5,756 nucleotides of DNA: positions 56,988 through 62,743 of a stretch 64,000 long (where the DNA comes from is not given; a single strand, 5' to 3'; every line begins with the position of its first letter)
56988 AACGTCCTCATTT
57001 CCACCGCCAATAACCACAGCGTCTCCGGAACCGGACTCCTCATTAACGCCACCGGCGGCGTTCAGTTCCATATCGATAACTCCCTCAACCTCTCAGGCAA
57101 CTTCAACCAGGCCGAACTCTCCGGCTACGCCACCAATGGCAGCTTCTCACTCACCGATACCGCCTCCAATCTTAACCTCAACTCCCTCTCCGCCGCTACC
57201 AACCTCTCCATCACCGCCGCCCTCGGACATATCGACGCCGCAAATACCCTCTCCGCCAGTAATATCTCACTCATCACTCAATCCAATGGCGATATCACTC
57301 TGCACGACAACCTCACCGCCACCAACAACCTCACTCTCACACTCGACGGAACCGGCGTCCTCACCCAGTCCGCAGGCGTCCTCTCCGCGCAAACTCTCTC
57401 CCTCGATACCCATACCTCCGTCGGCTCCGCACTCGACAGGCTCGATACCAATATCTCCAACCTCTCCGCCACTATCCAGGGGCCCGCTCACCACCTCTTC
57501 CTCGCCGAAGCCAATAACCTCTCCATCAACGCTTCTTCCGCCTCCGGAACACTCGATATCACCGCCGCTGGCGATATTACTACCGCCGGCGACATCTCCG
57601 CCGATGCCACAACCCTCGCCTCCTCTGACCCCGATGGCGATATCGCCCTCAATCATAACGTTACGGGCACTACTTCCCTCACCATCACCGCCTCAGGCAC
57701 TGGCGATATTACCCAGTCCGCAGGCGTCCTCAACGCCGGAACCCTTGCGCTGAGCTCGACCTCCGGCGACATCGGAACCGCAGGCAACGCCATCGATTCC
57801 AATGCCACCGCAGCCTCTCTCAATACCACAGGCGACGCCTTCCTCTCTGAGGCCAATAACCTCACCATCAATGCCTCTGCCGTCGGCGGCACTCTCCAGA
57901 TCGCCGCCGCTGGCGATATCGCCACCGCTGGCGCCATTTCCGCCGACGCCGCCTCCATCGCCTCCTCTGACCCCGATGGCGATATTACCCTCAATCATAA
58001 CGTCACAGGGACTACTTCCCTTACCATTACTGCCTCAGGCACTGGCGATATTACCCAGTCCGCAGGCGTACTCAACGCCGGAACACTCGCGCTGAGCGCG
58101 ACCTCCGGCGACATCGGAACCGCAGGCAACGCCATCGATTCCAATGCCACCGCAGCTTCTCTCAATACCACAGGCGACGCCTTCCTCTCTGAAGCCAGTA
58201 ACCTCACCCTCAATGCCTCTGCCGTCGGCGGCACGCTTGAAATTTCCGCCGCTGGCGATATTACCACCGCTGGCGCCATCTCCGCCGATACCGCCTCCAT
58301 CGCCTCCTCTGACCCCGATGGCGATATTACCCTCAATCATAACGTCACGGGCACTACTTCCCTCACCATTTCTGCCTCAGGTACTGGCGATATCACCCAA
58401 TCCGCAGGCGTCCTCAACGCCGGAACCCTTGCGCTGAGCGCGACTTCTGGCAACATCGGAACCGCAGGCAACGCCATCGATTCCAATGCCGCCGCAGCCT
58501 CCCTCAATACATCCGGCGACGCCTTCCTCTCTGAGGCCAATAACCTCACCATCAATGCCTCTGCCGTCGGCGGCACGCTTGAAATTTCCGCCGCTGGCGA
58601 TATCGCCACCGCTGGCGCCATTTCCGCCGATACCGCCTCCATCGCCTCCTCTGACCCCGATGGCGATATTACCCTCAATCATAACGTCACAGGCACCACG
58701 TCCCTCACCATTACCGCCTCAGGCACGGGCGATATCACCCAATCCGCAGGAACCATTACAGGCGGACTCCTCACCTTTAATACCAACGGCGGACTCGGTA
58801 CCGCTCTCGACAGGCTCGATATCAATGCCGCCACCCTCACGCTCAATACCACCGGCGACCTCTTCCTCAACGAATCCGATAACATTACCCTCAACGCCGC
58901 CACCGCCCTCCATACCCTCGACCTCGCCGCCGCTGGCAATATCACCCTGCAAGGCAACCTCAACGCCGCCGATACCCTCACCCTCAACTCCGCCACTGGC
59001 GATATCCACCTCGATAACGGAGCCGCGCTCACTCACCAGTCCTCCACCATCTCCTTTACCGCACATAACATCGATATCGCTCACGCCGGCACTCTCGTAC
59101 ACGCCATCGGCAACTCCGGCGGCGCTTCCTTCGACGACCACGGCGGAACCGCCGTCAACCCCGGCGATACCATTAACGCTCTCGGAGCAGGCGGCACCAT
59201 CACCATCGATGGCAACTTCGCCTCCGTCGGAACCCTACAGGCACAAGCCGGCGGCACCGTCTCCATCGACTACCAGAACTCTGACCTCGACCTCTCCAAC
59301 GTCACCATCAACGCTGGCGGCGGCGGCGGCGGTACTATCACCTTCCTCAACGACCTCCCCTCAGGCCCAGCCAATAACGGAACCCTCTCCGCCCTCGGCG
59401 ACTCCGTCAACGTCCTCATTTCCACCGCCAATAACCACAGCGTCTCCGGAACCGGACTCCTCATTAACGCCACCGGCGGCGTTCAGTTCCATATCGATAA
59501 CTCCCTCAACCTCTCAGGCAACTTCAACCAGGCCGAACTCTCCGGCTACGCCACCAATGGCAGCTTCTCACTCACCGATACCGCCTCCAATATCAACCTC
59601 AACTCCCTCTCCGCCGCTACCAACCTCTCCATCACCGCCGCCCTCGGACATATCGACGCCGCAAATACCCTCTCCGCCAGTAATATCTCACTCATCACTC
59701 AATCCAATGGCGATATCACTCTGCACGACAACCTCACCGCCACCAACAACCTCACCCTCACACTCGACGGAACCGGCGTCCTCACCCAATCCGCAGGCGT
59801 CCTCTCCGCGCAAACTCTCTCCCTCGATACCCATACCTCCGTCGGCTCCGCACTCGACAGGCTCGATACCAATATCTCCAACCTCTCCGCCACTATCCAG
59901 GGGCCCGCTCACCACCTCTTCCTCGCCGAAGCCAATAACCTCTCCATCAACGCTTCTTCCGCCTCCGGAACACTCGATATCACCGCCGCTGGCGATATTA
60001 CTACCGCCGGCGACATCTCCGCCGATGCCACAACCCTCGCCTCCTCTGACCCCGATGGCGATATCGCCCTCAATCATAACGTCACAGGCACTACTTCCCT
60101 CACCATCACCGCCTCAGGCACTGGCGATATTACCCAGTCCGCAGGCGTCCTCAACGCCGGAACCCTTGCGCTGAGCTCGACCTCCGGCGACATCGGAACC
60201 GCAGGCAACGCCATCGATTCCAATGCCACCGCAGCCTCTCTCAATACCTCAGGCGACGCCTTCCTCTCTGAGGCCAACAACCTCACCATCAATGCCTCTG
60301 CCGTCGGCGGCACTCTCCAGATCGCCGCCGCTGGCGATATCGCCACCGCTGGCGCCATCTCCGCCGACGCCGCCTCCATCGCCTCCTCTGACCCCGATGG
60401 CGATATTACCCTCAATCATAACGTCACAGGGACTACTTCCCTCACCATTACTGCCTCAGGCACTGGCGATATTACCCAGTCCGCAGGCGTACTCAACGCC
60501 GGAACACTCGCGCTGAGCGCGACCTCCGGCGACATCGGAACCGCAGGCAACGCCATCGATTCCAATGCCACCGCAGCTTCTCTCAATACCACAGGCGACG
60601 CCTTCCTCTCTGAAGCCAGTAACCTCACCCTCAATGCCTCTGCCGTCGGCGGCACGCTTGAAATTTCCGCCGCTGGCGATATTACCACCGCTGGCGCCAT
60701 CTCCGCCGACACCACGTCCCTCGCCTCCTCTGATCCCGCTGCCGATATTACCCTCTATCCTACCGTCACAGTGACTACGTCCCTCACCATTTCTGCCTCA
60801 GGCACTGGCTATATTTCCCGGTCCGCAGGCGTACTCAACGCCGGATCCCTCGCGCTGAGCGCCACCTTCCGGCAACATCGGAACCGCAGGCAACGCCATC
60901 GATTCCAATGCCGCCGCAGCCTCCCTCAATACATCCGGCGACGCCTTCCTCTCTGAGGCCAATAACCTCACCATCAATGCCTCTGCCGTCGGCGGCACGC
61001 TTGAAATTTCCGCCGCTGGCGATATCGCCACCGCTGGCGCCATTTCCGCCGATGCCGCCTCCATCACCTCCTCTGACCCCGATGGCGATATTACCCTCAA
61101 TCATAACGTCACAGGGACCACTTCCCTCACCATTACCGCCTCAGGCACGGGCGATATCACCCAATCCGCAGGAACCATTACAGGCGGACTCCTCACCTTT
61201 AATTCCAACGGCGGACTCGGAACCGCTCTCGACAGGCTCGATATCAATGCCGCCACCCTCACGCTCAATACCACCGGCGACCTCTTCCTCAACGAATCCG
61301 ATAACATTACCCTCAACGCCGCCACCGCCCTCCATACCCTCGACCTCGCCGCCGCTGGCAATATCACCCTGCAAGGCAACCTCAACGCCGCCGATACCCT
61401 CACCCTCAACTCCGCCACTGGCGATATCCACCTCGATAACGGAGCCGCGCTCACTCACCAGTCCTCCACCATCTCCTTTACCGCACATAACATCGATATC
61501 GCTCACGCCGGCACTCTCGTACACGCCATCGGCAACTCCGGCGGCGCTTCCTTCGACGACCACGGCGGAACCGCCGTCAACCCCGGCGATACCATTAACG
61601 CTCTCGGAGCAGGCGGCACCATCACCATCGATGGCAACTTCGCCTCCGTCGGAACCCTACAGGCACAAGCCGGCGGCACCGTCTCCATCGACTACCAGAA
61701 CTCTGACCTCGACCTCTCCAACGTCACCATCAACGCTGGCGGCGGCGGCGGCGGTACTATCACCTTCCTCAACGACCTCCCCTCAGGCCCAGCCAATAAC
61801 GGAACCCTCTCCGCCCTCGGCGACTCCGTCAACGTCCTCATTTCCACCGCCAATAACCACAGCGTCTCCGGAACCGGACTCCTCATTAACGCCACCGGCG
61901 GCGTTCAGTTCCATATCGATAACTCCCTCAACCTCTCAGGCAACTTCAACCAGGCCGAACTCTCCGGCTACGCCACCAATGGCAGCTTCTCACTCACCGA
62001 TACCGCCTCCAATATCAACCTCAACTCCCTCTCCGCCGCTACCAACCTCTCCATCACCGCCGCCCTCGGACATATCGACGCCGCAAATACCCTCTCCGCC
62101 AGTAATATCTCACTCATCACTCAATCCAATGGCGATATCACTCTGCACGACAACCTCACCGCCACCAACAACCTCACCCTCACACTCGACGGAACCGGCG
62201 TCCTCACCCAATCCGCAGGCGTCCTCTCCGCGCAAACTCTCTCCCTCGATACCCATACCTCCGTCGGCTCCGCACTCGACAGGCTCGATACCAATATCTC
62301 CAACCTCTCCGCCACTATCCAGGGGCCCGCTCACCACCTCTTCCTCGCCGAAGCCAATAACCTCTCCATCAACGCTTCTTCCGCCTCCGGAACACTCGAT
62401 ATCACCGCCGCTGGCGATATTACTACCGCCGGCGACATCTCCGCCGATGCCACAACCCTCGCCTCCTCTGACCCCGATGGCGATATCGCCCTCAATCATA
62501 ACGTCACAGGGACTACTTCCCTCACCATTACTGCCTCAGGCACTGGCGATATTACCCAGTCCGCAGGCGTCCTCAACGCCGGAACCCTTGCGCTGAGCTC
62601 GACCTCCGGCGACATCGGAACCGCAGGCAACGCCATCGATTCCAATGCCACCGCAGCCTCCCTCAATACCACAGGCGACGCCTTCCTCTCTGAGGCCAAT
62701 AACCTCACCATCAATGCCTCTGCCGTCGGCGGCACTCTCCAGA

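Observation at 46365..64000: Second giant TpsA-like gene longer than 17.6 kb (over 5,800 codons) and still open at the window edge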

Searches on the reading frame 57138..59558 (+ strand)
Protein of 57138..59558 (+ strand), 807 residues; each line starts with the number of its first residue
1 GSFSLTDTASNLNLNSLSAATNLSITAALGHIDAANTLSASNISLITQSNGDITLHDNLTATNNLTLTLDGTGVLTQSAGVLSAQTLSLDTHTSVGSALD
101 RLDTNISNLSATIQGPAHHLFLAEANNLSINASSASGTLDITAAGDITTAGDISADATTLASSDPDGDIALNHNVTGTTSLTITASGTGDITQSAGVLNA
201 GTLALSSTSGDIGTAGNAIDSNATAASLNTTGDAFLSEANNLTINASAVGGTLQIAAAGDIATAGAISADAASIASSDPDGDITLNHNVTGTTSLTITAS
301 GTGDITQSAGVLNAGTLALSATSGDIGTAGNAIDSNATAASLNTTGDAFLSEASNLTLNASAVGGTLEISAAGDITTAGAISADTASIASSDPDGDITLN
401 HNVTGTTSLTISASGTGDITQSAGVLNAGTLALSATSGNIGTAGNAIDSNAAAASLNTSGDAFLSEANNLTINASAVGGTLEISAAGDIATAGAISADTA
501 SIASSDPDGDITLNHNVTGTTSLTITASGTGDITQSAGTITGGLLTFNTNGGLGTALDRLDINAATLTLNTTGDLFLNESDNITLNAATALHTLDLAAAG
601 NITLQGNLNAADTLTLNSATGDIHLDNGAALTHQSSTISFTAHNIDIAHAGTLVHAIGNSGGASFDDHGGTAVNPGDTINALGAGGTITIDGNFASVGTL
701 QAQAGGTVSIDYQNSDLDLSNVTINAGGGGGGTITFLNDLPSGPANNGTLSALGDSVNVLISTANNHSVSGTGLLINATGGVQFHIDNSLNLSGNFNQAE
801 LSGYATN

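Call 22: find_homologous_proteins(query=window:57138-59558:+, max_evalue=0.00001)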
Query window:57138-59558:+ (807 aa): 1 proteins with E <= 0.00001 among 8000 candidates.
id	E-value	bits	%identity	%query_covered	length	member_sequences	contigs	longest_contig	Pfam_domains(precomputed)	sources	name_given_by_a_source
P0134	6.1e-10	56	35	26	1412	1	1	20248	PF05860.20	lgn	-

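Call 35: search_protein_representatives(protein=window:57138-59558:+)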
Query: 807 residues. Proteins with E-value up to 0.001 (for the whole library): 101; up to 1e-10: 52; up to 1e-30: 11. The best 101 are listed.
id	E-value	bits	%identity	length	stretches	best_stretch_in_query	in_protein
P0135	0.0e+00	3847.2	75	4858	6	1-807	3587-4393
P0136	1.9e-238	809.9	37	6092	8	166-600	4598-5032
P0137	2.1e-159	548.7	36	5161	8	14-526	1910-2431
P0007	1.3e-131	456.8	43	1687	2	139-550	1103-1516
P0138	1.5e-109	383.9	33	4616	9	129-623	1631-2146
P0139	1.1e-64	235.6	35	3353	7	17-383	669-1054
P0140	1.9e-57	211.7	31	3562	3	124-636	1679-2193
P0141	7.7e-50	186.5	33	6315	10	38-579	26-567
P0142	3.7e-49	184.3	34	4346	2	81-802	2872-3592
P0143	3.2e-48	181.2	33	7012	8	16-627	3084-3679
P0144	1.2e-37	146.2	31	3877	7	122-535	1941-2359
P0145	6.8e-30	120.6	34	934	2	128-548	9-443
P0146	2.5e-29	118.8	33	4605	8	188-655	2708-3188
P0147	7.2e-29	117.2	33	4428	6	39-588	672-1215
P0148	1.5e-25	106.3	34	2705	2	40-575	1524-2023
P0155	1.0e-20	90.3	33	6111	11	293-709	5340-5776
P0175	2.2e-12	62.7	32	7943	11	12-646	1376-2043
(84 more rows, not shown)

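Call 62: predict_structure(alignment_id=A1)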
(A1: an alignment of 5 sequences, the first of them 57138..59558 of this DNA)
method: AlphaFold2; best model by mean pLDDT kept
length: 807 residues; sequences in the alignment: 5
mean_pLDDT: 82.4   pTM: 0.74
mean pLDDT of the five models: 82.4, 82.2, 81.7, 80.7, 80.2
residues with pLDDT >= 90: 419; 70-90: 182; 50-70: 180; < 50: 26
segments of 3 or more residues with pLDDT < 50: 659-676
pLDDT, mean of each block of 10 residues (from residue 1): 67 66 72 74 77 78 86 70 91 81 92 83 93 90 94 94 94 94 95 94 95 93 96 95 96 96 96 96 96 97 94 97 94 95 97 96 97 96 97 95 97 96 95 96 93 96 96 95 96 95 94 94 93 89 89 86 83 83 71 80 73 77 66 73 64 57 33 46 65 62 68 55 55 62 56 55 53 54 60 60 57
secondary structure, 60 per line:
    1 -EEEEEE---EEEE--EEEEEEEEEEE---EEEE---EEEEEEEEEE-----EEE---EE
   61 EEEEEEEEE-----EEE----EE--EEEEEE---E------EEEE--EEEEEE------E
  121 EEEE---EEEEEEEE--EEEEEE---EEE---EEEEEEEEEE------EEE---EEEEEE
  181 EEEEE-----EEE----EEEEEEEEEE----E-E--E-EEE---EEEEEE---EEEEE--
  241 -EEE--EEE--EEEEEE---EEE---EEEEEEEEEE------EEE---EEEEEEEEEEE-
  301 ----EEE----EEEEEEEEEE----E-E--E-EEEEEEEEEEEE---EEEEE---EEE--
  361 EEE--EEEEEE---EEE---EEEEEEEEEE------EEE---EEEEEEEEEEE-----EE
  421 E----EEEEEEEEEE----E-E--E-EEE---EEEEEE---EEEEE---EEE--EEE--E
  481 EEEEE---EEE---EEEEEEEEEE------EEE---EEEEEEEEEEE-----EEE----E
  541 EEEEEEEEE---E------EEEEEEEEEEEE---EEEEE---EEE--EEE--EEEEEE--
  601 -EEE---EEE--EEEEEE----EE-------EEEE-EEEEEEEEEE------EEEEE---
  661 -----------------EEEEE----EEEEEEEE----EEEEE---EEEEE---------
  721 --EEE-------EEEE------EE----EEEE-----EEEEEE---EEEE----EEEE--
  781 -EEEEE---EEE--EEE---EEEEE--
elements in order (helices of 4 or more, strands of 3 or more residues): E2-7 E11-14 E17-27 E31-34 E38-47 E53-55 E59-69 E75-77 E86-91 E102-105 E108-113 E120-124 E128-135 E138-143 E147-149 E153-162 E169-171 E175-185 E191-193 E198-207 E219-221 E225-230 E234-238 E242-244 E247-249 E252-257 E261-263 E267-276 E283-285 E289-299 E305-307 E312-321 E333-344 E348-352 E356-358 E361-363 E366-371 E375-377 E381-390 E397-399 E403-413 E419-421 E426-435 E447-449 E453-458 E462-466 E470-472 E475-477 E480-485 E489-491 E495-504 E511-513 E517-527 E533-535 E540-549 E560-571 E575-579 E583-585 E588-590 E593-598 E602-604 E608-610 E613-618 E632-635 E637-646 E653-657 E678-682 E687-694 E699-703 E707-711 E723-725 E733-736 E749-752 E758-763 E767-770 E775-778 E782-786 E790-792 E795-797 E801-805

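Call 64: fold_search(model_id=the predicted structure, library=pdb)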
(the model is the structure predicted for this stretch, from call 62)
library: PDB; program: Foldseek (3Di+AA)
matches with E <= 10: 10; with E <= 0.001: 0
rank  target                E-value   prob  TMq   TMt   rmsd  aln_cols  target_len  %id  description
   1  6p5t_B                1.6e+00  0.04  0.15  0.16  27.3       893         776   15  Surface-layer (S-layer) RsaA protein from Caulobacter crescentus bound to strontium and iodide (released 2020-01-15)
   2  7o23                  2.4e+00  0.03  0.10  0.15  13.5       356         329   16  C-terminal head domain of the trimeric autotransporter adhesin BpaC from Burkholderia pseudomallei fused to a GCN4 ancho (released 2022-06-29)
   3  6p5t_C                2.9e+00  0.03  0.16  0.16  27.8       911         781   14  Surface-layer (S-layer) RsaA protein from Caulobacter crescentus bound to strontium and iodide (released 2020-01-15)
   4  6p5t_A                3.0e+00  0.03  0.16  0.16  27.2       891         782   13  Surface-layer (S-layer) RsaA protein from Caulobacter crescentus bound to strontium and iodide (released 2020-01-15)
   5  8c50_A                3.2e+00  0.01  0.08  0.11  22.9       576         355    9  Pontibacter korlensis curli subunit CsgA (released 2023-06-28)
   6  9gh4_A                6.1e+00  0.02  0.10  0.20  13.0       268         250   10  Fusobacterium nucleatum adhesin CbpF (released 2025-04-02)
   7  8rja_C                6.1e+00  0.02  0.08  0.17  12.3       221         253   14  Crystal structure of the F420-reducing formylmethanofuran dehydrogenase complex from the ethanotroph Candidatus Ethano (released 2024-10-02)
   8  6p5t_D                6.4e+00  0.02  0.16  0.17  27.3       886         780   13  Surface-layer (S-layer) RsaA protein from Caulobacter crescentus bound to strontium and iodide (released 2020-01-15)
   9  4rm6                  6.7e+00  0.01  0.13  0.13  20.6       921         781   11  Crystal structure of Hemopexin Binding Protein (released 2016-05-18)
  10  9mne_B                8.8e+00  0.01  0.15  0.14  19.6       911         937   11  Crystal structure of enteropathogenic Escherichia coli EspC (released 2025-10-29)

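Call 72: search_solved_structures(query=window:57138-59558:+, max_evalue=0.1)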
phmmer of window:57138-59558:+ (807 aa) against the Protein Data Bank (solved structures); distinct sequences matched with E-value up to 0.1: 0.

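Call 74: list_cluster_members(proteins=[P0135, P0136, P0137, P0138, P0141, P0143, P0175, P0001, P0002, P0003])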
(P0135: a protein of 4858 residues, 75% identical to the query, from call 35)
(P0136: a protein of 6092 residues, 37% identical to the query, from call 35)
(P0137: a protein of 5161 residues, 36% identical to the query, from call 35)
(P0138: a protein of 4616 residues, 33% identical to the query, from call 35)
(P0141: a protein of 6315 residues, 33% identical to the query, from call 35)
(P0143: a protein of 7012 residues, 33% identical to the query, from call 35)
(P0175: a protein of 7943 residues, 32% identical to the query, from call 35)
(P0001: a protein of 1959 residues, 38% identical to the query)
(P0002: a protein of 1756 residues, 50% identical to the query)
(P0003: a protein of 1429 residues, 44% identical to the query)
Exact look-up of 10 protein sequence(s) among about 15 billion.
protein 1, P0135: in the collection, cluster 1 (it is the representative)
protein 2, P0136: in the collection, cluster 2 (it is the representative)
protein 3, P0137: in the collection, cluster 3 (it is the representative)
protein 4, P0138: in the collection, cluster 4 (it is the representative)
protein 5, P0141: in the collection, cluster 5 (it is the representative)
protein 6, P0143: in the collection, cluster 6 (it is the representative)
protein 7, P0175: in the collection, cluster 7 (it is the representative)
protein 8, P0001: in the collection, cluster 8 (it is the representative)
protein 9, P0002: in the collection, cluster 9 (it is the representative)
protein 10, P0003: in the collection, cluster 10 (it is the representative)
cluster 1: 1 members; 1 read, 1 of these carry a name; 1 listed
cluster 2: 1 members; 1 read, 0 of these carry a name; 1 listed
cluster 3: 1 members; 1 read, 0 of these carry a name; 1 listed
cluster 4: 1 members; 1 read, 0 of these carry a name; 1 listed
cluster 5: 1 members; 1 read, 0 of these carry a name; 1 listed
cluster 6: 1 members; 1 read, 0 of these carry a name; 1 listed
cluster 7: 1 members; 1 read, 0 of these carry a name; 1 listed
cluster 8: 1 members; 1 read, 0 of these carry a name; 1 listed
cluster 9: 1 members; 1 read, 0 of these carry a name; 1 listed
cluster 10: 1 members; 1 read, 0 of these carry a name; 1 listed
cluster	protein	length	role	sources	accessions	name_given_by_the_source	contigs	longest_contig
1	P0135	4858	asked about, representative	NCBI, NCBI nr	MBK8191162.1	MAG: filamentous hemagglutinin N-terminal domain-containing protein [Vampirovibrionales ... | filamentous hemagglutinin N-terminal domain-containing protein [Vampirovibrionales ...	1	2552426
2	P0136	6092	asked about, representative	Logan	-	-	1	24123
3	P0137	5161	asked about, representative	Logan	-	-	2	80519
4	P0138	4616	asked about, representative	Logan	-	-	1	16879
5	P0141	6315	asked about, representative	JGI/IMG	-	-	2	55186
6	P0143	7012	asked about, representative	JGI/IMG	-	-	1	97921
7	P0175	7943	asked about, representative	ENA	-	-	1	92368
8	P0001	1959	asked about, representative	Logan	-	-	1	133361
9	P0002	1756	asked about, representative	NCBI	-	-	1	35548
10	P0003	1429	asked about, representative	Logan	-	-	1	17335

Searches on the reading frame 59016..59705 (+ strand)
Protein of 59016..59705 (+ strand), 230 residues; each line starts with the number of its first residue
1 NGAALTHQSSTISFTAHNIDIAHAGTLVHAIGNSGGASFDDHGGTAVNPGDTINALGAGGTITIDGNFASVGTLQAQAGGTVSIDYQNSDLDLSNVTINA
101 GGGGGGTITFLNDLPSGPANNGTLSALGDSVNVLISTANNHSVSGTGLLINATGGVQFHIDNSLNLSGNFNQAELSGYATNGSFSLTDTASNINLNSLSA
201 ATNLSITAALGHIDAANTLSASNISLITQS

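Call 68: find_related_loci(query=window:59016-59705:+, collection=metagenome_contigs, flank=10000)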
Query window:59016-59705:+ (230 aa) in metagenome_contigs; peptide patterns used: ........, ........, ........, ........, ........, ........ (x = any residue, [..] = any of these).
283 stretches matched a pattern, but none encodes a relative of the query by tblastn (E <= 1e-3).

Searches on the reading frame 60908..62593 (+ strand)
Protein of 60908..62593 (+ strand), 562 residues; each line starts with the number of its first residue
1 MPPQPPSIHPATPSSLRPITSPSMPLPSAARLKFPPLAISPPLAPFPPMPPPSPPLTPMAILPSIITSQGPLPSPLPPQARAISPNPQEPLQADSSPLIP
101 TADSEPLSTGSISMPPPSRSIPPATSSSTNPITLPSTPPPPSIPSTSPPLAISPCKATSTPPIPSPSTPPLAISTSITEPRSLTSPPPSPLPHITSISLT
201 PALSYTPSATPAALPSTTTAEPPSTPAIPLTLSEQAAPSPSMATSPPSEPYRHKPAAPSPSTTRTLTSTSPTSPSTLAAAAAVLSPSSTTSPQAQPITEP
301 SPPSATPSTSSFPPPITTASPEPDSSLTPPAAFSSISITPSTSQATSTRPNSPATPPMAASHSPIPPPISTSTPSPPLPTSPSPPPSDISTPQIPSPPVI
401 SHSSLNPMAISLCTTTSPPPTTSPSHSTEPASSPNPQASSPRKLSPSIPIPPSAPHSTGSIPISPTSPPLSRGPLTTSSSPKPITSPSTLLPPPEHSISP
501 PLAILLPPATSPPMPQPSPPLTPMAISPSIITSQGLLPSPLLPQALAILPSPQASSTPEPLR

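Call 15: find_encoding_contigs(protein=window:60908-62593:+, flank=10000, max_places=4)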
Protein window:60908-62593:+ (562 aa): no gene with exactly this product is on record in the collection.
